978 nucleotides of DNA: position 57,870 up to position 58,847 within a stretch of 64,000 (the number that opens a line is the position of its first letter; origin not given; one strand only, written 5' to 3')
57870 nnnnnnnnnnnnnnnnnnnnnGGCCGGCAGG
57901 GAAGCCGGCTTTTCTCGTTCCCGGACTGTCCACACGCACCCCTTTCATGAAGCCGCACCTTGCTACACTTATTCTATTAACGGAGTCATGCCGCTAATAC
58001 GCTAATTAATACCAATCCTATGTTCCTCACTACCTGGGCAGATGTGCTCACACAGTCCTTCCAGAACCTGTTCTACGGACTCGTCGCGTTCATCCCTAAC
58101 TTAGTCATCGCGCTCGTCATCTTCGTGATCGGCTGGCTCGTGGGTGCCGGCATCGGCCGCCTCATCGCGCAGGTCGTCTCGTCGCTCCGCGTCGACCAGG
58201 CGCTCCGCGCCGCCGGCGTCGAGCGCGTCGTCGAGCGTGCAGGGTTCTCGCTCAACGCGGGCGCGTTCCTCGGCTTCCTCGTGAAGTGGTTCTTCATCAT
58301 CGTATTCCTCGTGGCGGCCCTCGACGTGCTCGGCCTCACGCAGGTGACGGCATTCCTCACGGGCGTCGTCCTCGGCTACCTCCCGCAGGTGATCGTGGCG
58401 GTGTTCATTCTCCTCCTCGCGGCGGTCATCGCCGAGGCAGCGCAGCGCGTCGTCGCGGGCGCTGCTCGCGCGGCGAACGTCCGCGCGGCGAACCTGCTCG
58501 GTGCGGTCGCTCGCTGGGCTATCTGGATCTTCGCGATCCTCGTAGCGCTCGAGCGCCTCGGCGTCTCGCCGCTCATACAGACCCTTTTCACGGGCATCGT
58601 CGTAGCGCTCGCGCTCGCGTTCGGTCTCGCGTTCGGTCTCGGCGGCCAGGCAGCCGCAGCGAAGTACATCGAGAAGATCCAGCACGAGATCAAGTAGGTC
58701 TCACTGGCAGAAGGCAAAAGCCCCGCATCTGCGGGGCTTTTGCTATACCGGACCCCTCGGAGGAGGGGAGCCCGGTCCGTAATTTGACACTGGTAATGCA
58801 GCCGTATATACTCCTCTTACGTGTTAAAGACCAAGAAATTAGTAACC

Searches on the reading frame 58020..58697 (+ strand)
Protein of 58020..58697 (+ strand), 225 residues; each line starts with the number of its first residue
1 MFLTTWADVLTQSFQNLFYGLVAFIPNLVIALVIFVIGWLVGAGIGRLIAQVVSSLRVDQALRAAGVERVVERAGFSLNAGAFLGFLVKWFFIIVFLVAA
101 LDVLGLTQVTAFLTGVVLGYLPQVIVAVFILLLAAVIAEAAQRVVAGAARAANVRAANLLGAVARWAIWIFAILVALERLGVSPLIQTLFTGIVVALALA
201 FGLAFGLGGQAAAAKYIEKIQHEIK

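Call 6: search_protein_families(library=pfam, proteins=[window:58020-58697:+], max_evalue=0.01)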
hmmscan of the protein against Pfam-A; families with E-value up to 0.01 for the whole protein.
window:58020-58697:+ (225 aa): 1 family
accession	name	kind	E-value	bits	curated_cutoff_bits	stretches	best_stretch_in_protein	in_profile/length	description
PF05552.17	MS_channel_1st_1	-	4.2e-13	49.4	22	2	13-60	2-49/50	Mechanosensitive ion channel, conserved TM helix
